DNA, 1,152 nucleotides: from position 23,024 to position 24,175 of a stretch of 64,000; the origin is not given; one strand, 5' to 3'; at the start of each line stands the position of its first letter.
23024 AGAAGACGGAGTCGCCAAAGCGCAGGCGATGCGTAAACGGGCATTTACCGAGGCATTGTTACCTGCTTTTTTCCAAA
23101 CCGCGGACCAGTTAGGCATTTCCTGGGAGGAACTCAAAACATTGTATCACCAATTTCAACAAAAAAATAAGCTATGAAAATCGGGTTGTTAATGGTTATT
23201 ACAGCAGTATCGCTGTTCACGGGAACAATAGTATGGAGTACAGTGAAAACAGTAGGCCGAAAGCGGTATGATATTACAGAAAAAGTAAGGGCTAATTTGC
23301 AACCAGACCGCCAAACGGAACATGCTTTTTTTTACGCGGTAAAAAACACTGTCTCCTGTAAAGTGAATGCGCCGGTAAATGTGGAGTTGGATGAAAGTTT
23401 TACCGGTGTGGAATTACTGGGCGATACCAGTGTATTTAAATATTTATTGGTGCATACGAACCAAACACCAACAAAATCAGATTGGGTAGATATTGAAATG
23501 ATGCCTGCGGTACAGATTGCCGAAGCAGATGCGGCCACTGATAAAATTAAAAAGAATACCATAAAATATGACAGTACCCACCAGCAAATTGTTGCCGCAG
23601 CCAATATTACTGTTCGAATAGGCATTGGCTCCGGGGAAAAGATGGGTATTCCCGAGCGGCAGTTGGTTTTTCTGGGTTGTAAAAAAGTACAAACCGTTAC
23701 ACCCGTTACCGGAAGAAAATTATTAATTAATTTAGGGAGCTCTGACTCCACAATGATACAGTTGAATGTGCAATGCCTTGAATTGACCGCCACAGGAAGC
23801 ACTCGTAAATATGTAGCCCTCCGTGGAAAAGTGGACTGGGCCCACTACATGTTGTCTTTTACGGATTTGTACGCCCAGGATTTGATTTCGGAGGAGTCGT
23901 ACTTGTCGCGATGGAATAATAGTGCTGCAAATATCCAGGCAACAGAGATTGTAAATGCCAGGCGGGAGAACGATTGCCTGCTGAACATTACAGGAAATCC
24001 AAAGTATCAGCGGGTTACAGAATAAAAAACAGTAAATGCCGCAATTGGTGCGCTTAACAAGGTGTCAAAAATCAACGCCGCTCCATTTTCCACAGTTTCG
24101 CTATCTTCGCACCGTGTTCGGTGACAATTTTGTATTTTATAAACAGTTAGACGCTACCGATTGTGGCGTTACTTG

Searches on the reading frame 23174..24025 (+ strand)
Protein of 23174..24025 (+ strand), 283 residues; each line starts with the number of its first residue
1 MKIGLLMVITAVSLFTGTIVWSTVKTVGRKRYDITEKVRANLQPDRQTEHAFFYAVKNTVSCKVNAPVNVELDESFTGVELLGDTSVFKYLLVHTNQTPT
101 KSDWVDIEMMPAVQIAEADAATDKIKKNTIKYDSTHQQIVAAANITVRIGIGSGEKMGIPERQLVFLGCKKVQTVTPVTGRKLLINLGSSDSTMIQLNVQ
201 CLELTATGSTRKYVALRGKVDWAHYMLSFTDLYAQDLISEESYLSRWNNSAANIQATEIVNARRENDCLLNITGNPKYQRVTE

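Call 77: search_protein_families(library=pfam, proteins=[window:23174-24025:+], max_evalue=0.001)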
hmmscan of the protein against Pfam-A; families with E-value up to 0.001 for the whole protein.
window:23174-24025:+ (283 aa): 1 family
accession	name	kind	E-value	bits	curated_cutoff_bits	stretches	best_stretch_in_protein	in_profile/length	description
PF10988.14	DUF2807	-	0.00013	22.2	24.2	1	170-276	76-181/181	Putative auto-transporter adhesin, head GIN domain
